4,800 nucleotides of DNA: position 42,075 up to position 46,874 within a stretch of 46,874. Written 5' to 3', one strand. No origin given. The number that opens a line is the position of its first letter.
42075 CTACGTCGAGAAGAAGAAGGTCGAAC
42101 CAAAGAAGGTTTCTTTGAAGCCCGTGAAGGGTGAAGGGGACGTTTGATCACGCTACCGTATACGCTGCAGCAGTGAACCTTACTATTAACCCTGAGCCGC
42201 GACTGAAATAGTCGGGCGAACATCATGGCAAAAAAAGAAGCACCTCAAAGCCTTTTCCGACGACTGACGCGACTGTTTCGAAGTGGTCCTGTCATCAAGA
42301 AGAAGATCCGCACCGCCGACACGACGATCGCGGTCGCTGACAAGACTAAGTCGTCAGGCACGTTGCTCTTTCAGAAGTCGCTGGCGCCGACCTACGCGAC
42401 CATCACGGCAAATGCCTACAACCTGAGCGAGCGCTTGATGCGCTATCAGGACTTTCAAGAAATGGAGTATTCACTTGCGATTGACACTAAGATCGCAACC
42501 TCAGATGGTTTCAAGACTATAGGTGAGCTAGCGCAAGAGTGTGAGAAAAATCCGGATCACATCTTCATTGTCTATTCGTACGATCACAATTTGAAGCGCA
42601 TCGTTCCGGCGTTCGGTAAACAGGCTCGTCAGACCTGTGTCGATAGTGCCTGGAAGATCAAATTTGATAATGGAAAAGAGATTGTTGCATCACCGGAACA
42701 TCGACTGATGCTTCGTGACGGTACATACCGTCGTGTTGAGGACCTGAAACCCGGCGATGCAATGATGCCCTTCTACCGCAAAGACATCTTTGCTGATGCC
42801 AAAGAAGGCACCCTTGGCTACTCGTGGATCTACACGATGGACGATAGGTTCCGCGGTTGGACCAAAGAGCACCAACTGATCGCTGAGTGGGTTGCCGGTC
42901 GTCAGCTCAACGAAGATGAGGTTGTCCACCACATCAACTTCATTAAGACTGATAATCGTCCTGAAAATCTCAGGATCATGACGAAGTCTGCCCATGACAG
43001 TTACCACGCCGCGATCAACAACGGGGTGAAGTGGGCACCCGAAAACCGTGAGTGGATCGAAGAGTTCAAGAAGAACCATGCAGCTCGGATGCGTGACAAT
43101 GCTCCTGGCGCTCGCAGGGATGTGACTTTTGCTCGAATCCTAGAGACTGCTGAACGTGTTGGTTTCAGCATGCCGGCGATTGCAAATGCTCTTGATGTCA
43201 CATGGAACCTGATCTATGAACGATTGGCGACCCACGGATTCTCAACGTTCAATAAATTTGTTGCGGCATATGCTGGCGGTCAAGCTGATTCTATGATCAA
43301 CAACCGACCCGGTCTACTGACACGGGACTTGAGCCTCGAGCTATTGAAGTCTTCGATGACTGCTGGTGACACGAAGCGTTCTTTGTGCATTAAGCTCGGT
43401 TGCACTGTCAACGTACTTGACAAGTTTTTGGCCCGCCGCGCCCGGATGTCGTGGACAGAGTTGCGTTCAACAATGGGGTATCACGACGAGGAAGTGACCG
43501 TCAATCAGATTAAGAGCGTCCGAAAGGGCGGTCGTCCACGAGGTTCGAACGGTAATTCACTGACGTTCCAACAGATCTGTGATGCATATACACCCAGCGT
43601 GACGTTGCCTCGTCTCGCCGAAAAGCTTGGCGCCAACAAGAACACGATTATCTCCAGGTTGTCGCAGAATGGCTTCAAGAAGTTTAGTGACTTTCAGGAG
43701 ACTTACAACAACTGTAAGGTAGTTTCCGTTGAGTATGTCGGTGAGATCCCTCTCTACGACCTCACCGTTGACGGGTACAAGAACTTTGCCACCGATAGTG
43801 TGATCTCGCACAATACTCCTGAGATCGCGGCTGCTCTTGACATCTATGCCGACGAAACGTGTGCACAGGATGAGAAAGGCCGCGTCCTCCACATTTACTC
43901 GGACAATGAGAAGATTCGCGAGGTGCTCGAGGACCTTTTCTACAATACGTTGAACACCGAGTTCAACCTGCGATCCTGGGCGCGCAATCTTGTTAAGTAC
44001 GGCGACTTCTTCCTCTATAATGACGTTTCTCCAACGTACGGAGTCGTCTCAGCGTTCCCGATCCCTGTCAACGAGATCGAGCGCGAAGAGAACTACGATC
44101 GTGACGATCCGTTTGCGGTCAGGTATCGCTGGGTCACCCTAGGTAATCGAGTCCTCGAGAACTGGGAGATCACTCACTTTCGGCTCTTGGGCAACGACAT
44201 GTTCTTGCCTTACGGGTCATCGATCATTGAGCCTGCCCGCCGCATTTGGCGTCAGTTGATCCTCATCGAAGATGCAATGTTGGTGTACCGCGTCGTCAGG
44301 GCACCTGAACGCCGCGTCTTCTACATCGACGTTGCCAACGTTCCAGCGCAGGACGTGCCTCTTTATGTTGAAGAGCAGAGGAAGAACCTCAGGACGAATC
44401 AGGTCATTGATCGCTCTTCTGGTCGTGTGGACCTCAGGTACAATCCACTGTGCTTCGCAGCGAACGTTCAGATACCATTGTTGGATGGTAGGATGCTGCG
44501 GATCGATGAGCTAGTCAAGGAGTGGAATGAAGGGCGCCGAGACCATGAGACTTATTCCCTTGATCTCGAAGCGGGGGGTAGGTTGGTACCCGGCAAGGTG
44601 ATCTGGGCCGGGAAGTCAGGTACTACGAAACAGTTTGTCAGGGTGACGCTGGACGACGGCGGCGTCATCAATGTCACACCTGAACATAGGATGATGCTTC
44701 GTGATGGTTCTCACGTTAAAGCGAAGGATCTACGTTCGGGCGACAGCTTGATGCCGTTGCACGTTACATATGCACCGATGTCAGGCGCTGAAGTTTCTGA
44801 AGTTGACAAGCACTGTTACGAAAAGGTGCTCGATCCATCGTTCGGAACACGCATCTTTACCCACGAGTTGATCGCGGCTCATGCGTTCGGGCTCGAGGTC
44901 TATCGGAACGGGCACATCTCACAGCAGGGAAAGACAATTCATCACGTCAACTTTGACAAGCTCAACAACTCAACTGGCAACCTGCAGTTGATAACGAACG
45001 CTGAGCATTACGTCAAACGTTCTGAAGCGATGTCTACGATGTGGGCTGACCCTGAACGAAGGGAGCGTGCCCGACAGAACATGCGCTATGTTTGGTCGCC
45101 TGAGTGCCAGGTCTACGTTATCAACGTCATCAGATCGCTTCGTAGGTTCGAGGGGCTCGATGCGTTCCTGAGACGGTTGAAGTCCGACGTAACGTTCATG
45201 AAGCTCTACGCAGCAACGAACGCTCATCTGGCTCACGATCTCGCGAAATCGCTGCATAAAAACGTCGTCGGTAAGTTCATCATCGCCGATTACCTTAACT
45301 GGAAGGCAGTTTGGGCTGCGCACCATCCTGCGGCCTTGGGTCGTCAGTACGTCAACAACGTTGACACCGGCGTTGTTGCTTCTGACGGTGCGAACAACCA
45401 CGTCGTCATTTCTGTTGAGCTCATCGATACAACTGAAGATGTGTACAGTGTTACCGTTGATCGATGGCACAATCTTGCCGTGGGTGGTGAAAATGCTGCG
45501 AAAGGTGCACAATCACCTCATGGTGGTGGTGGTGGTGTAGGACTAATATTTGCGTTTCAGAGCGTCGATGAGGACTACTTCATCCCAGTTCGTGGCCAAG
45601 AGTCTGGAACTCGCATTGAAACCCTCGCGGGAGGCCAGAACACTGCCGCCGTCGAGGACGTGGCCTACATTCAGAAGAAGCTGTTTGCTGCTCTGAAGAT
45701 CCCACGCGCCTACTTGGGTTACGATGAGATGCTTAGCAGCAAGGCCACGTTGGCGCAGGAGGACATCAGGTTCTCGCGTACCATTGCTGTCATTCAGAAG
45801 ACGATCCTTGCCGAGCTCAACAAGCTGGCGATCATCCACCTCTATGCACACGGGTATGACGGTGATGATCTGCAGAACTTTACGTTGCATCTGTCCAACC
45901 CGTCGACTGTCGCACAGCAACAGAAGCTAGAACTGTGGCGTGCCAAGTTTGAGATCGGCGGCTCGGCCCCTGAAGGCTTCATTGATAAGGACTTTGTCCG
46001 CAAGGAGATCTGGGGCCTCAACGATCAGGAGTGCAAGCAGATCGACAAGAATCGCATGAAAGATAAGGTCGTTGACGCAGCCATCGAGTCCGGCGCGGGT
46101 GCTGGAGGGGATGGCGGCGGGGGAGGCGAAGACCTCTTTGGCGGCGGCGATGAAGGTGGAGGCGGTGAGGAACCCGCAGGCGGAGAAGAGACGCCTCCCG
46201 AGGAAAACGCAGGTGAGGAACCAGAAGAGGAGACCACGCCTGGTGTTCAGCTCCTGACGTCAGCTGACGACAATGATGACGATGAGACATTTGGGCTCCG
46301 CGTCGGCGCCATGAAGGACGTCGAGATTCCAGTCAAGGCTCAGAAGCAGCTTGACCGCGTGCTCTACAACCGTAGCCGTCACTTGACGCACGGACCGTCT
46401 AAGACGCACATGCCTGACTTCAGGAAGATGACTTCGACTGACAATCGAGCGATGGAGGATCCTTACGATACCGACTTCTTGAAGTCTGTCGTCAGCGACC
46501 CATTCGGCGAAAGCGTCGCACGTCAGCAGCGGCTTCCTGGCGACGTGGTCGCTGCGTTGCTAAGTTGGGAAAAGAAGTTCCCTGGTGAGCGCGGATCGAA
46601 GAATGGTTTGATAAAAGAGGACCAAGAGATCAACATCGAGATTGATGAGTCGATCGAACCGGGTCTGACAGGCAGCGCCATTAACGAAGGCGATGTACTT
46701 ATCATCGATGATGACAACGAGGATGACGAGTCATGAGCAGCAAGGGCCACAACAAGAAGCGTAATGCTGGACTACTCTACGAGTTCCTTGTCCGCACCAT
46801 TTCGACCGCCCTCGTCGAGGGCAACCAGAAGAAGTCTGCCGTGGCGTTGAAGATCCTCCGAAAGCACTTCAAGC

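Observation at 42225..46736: Portal gene carries two paralogous HNH inteins, the second with a non-canonical C-terminal splice junction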

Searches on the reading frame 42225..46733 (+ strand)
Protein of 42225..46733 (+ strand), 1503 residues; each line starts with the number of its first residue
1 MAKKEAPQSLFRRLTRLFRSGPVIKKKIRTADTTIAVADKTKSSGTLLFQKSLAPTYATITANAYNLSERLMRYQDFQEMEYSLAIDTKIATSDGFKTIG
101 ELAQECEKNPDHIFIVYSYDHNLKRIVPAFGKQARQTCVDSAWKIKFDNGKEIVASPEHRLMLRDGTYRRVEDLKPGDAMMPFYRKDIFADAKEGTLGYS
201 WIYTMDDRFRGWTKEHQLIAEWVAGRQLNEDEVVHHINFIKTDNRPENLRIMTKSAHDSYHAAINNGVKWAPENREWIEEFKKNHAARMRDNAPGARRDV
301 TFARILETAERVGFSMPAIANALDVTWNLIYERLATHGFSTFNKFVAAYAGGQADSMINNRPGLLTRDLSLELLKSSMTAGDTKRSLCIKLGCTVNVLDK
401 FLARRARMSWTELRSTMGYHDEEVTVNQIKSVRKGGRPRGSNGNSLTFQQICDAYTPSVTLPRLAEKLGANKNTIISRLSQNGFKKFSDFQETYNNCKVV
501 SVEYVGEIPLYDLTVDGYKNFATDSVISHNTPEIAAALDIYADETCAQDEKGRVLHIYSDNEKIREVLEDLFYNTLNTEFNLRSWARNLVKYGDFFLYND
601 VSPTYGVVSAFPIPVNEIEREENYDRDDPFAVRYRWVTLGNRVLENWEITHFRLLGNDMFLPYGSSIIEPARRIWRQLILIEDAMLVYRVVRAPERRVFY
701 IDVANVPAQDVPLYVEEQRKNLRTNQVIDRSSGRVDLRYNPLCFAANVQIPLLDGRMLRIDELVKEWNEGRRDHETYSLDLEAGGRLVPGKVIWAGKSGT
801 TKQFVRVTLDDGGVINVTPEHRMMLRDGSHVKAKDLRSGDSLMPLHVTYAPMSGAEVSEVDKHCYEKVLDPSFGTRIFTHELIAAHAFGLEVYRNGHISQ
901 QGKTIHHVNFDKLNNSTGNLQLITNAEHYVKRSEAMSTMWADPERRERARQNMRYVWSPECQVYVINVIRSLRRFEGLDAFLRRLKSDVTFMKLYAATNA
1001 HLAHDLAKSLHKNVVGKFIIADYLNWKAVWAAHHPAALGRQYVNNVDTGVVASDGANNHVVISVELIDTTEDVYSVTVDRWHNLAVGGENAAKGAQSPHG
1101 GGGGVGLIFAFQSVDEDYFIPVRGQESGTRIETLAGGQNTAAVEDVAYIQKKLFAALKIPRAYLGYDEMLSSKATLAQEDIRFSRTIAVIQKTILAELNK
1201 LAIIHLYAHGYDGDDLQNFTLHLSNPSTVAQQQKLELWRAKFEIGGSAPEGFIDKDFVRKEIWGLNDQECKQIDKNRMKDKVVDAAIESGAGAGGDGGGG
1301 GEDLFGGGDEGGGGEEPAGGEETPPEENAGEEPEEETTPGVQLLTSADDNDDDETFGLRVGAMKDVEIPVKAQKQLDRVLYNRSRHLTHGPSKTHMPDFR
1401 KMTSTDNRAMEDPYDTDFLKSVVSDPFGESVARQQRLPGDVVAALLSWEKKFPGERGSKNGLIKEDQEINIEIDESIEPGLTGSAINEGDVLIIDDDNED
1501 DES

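Call 3: search_protein_families(library=pfam, proteins=[window:42225-46733:+], max_evalue=0.1)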
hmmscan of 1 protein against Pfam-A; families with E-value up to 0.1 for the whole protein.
window:42225-46733:+ (1503 aa): 5 families
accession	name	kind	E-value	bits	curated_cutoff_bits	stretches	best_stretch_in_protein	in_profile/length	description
PF07230.16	Portal_T4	-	1.5e-61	208.9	22.9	2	1110-1278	250-431/433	Bacteriophage T4-like portal protein (Gp20)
PF14890.11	Intein_splicing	-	2.1e-28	99.5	35.8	2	97-530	9-155/155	Intein splicing domain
PF13392.12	HNH_3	-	2.8e-16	59.3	24.8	2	216-257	4-44/46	HNH endonuclease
PF07591.16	PT-HINT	-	0.0033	18.1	27.7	0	1052-1092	89-128/137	Pretoxin HINT domain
PF24315.1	DUF7489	-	0.09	13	27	0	1050-1087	15-52/65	Domain of unknown function (DUF7489)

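Call 4: search_protein_families(library=phrogs, proteins=[window:42225-46733:+], max_evalue=0.001)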
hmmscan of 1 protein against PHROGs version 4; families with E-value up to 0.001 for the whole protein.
window:42225-46733:+ (1503 aa): 15 families
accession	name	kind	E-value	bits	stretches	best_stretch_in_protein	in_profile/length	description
phrog_213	-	head and packaging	3.3e-55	188.6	2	1111-1284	316-501/528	portal protein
phrog_7545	-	DNA, RNA and nucleotide metabolism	5.9e-25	89.3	2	197-279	66-151/160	HNH endonuclease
phrog_21964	-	DNA, RNA and nucleotide metabolism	8.7e-17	62.5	2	216-276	167-227/244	HNH endonuclease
phrog_15471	-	DNA, RNA and nucleotide metabolism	1.3e-16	62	2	196-276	15-95/183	HNH endonuclease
phrog_10730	-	DNA, RNA and nucleotide metabolism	6.8e-15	56.4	1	210-289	90-169/234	HNH endonuclease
phrog_25114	-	unknown function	5.1e-14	53.4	1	213-271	76-141/156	-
phrog_59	-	DNA, RNA and nucleotide metabolism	6.5e-12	46.5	1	229-489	204-398/423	HNH endonuclease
phrog_20891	-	DNA, RNA and nucleotide metabolism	8.9e-12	46.1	1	197-254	135-195/219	HNH endonuclease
phrog_959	-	DNA, RNA and nucleotide metabolism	1.1e-11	45.7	1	216-288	61-129/138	HNH endonuclease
phrog_99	-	DNA, RNA and nucleotide metabolism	2.8e-09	38.1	1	189-255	137-199/383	HNH endonuclease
phrog_19902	-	DNA, RNA and nucleotide metabolism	4.3e-09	37.4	1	198-265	71-140/221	HNH endonuclease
phrog_14913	-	DNA, RNA and nucleotide metabolism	1.2e-08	36.2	1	210-265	37-92/149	HNH endonuclease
phrog_4578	-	DNA, RNA and nucleotide metabolism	8.6e-05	23.4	0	224-281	22-85/130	HNH endonuclease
phrog_16259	-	DNA, RNA and nucleotide metabolism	8.8e-05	22.9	0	779-842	261-326/330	DNA helicase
phrog_1271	-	DNA, RNA and nucleotide metabolism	0.00024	21.6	0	211-287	273-340/361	HNH endonuclease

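Call 41: find_encoding_contigs(protein=window:42225-46733:+, flank=3000, max_places=4)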
Protein window:42225-46733:+ (1503 aa): 5 contigs read that carry it; 1 place shown.
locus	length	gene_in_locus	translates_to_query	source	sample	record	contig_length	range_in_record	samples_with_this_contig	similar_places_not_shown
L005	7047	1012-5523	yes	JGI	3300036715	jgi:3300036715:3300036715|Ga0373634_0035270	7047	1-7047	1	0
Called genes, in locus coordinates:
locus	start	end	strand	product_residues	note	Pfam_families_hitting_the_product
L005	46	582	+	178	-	-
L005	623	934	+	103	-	-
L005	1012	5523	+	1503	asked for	PF14890:Intein_splicing, PF13392:HNH_3, PF07230:Portal_T4, PF14890:Intein_splicing, PF07230:Portal_T4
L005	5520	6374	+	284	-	-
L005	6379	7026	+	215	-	PF03420:Peptidase_S77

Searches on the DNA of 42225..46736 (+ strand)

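Call 9: search_dna_similar(query=window:42225-46736:+, collection=phages, mode=near)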
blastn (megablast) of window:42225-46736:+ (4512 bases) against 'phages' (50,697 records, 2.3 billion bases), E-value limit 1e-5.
No match.

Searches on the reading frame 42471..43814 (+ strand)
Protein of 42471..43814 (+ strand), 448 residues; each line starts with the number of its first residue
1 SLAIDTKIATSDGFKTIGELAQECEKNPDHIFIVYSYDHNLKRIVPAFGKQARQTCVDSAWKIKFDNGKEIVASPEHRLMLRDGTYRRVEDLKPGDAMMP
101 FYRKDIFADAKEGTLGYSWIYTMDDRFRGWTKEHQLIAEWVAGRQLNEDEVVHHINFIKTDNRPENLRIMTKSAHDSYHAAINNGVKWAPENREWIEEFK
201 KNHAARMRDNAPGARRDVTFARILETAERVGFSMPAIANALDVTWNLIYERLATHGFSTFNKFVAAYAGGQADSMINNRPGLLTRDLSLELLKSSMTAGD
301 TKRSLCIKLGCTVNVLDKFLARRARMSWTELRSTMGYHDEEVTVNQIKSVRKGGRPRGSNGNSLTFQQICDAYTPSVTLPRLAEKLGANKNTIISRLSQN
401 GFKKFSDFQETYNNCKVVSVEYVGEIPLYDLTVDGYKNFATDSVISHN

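Call 7: search_protein_families(library=pfam, proteins=[window:42471-43814:+], max_evalue=1)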
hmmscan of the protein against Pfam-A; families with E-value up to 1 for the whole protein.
seq(448 aa): 3 families
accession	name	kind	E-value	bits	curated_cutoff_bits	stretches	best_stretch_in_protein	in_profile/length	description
PF14890.11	Intein_splicing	-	3e-15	56.8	35.8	1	15-448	9-155/155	Intein splicing domain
PF13392.12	HNH_3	-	2.8e-10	40.1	24.8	1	134-175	4-44/46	HNH endonuclease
PF00440.29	TetR_N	-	0.18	12.1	24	0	376-393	16-33/47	Bacterial regulatory proteins, tetR family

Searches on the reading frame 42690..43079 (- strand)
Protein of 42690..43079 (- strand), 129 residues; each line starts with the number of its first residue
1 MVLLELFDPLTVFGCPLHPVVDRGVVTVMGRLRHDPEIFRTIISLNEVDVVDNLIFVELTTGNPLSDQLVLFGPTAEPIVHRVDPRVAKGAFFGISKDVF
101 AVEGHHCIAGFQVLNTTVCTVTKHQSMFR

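Call 55: search_protein_families(library=pfam, proteins=[window:42690-43079:-], max_evalue=0.1)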
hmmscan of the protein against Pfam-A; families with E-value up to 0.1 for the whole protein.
window:42690-43079:- (129 aa): 0 families
